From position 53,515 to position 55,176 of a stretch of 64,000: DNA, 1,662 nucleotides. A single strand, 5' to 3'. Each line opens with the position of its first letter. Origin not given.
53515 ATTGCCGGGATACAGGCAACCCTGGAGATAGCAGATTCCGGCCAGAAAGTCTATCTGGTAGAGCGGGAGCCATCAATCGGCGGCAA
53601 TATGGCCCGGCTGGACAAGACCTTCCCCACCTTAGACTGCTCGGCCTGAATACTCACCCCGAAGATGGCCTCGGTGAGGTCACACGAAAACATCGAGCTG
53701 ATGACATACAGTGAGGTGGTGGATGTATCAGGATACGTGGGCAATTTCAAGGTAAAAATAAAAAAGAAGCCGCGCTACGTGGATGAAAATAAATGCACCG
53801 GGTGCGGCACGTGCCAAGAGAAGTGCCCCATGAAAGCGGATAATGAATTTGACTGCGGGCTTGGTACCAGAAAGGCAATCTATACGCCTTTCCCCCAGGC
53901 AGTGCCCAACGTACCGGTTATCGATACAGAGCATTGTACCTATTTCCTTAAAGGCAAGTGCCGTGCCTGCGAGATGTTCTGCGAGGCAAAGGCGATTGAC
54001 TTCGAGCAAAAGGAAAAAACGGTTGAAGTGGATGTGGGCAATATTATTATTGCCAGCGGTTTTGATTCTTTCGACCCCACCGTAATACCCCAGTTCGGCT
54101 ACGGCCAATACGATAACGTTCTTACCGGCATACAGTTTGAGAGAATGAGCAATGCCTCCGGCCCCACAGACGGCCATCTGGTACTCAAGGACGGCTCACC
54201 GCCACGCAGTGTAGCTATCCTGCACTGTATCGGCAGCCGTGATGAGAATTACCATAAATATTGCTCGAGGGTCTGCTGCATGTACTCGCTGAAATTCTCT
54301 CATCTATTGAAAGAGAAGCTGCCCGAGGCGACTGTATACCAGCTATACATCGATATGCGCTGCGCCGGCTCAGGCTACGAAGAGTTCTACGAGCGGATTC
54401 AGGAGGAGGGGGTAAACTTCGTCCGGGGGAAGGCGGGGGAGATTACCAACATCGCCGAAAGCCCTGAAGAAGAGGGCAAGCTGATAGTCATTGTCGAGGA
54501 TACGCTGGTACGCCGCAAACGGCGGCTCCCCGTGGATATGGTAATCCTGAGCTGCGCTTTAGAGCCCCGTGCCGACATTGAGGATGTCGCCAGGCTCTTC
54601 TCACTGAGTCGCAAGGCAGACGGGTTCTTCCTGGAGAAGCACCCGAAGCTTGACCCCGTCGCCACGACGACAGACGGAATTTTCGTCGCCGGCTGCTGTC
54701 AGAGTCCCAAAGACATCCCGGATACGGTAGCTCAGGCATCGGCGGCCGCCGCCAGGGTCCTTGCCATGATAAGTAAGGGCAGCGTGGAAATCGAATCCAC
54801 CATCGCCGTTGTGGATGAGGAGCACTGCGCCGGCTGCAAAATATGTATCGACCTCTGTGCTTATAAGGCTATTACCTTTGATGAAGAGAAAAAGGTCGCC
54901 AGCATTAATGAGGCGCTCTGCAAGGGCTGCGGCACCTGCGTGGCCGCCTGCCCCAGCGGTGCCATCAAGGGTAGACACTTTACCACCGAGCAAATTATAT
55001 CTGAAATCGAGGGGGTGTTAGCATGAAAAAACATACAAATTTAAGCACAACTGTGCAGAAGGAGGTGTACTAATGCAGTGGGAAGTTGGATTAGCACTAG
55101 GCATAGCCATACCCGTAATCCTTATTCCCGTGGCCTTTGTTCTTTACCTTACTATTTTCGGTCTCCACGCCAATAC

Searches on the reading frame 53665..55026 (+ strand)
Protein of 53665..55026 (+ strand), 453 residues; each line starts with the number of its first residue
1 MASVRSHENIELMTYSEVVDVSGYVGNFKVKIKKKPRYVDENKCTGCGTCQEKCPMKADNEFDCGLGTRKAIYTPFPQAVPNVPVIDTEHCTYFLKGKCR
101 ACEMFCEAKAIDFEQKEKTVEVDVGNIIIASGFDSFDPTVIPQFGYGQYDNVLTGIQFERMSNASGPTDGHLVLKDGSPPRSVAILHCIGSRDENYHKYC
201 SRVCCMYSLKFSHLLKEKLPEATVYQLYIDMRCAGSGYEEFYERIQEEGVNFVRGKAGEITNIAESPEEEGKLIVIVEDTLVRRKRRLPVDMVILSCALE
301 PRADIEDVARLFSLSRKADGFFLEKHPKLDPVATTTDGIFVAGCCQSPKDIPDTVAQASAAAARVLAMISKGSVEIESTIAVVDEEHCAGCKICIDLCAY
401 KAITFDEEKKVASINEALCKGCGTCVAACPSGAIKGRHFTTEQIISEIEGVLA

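Call 60: search_protein_families(library=pfam, proteins=[window:53665-55026:+], max_evalue=0.00001)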
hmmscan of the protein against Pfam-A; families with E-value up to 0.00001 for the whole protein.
window:53665-55026:+ (453 aa): 9 families
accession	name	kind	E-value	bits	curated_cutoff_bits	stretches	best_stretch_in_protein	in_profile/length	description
PF12838.12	Fer4_7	-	2.6e-17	63.5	27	1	387-433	1-52/52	4Fe-4S dicluster domain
PF00037.32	Fer4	-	1.2e-15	57.1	21.1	2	413-435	2-24/24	4Fe-4S binding domain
PF12837.12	Fer4_6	-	2.8e-13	49.5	25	1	411-434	1-24/24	4Fe-4S binding domain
PF13237.11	Fer4_10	-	2.7e-11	43.7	25.5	1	382-430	3-53/53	4Fe-4S dicluster domain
PF14697.11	Fer4_21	-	2.8e-11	43.8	35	1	381-434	1-57/59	4Fe-4S dicluster domain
PF12797.12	Fer4_2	-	7.7e-11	41.7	24.5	0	37-55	3-21/22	4Fe-4S binding domain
PF13484.11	Fer4_16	-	3e-10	41.2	30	0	419-443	2-28/66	4Fe-4S double cluster binding domain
PF13187.11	Fer4_9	-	4.8e-10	39.8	27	1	387-434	1-52/52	4Fe-4S dicluster domain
PF25160.1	LdpA_Fe-S-bd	-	3.4e-08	33.6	27.6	0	392-437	7-46/49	LdpA Fe-S cluster-binding domain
